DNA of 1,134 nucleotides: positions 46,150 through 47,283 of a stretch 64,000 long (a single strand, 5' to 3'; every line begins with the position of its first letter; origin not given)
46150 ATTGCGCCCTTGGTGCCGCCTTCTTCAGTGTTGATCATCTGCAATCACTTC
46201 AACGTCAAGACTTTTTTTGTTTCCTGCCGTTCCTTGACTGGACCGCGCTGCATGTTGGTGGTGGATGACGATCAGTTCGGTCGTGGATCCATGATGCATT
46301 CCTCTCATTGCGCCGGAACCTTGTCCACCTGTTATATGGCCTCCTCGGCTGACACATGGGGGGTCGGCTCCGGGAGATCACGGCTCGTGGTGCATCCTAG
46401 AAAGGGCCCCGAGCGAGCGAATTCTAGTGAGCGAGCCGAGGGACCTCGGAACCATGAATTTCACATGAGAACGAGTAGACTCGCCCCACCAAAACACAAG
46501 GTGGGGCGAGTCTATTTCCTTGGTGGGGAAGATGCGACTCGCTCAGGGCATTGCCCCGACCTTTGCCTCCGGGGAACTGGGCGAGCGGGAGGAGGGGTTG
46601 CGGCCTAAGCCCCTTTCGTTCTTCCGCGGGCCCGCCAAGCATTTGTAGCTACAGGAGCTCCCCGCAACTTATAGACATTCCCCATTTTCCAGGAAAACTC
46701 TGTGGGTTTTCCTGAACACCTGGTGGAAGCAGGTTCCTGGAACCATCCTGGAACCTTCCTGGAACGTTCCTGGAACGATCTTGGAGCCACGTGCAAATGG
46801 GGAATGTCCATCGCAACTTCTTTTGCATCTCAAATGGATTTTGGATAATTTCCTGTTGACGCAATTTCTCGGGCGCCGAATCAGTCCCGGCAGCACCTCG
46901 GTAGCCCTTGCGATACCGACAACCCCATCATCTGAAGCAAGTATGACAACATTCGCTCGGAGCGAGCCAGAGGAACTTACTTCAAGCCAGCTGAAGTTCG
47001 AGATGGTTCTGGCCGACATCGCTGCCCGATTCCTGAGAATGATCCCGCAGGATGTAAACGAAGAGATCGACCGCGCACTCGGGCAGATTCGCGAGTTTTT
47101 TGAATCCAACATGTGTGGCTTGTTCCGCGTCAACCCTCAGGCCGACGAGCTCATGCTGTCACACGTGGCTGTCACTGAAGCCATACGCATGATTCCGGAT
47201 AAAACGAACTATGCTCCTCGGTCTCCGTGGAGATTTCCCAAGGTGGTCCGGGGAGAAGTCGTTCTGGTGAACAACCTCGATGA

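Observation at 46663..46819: MITE-like 141-bp element with TIRs, 8-bp target-site duplication and internal tcctggaac tandem repeats, just upstream of the second sigma54 activator gene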

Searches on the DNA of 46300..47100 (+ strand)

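Call 7: search_rna_families(source=window, start=46300, end=47100, threshold=evalue, max_evalue=10)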
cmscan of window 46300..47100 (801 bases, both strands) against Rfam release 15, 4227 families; matches with E-value up to 10: 9.
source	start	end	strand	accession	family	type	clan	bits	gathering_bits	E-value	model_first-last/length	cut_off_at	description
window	46716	46771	+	RF04121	mir-1289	Gene; miRNA;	-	20.6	66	0.24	1-91/91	no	mir-1289 microRNA precursor family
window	46465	46518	-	RF03751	mir-7445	Gene; miRNA;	-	19.1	79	2.3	1-60/60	no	mir-7445 microRNA precursor family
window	46467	46520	+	RF03751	mir-7445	Gene; miRNA;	-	18.2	79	3.8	1-60/60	no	mir-7445 microRNA precursor family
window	46477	46513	-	RF03509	mir-4660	Gene; miRNA;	-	17.6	87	1.5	1-86/86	no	mir-4660 microRNA precursor family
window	46472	46518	+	RF04135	MIR5062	Gene; miRNA;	-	16.7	140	2.3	1-158/158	no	MIR5062 microRNA precursor family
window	46479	46571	-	RF01670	P17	Gene; sRNA;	-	15.7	45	0.18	1-282/282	no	Pseudomonas sRNA P17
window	46474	46516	-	RF00870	mir-423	Gene; miRNA;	-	15.4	71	5.6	1-81/81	no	mir-423 microRNA precursor family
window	46518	46596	+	RF00285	snoZ6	Gene; snRNA; snoRNA; CD-box;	-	14.1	35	4.7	1-91/91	no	Z6 small nucleolar RNA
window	46642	46704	-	RF01962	RMST_1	Gene; lncRNA;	-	13.3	40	2.4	1-61/61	no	Rhabdomyosarcoma 2 associated transcript conserved region 1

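Call 38: search_dna_similar(query=window:46663-46819:+, collection=plasmids, mode=distant, max_evalue=1)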
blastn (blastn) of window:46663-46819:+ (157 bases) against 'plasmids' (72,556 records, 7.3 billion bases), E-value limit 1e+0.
No match.

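Call 39: search_dna_similar(query=window:46663-46819:+, collection=phages, mode=distant, max_evalue=1)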
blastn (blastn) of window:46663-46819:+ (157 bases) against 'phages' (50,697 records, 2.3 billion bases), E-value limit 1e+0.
No match.

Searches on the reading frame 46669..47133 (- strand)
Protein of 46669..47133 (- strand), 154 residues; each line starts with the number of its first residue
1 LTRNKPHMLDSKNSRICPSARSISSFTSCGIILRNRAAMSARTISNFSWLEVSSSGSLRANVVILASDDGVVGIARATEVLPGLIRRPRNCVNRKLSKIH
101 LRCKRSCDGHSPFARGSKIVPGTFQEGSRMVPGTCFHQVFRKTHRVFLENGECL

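Call 9: search_protein_families(library=pfam, proteins=[window:46669-47133:-])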
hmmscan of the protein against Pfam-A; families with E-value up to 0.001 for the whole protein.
window:46669-47133:- (154 aa): 0 families

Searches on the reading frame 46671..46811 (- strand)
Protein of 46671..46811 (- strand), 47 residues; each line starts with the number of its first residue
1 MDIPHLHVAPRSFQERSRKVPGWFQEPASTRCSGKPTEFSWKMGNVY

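Call 36: find_homologous_proteins(query=window:46671-46811:-, max_evalue=10)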
Query seq(47 aa): no candidate shares three 5-residue words with the query. No homologue found.

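Call 73: search_protein_representatives(protein=window:46671-46811:-)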
Query: 47 residues. Proteins with E-value up to 0.001 (for the whole library): 6; up to 1e-10: 0; up to 1e-30: 0. The best 6 are listed.
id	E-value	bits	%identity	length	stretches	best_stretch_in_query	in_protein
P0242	1.5e-07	47.0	35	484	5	7-43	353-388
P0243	2.4e-07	46.4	22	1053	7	14-40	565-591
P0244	5.1e-06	42.2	51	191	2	4-38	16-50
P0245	2.4e-04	37.0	46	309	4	9-43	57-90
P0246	2.8e-04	36.8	43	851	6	14-27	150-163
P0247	4.0e-04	36.3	35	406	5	2-33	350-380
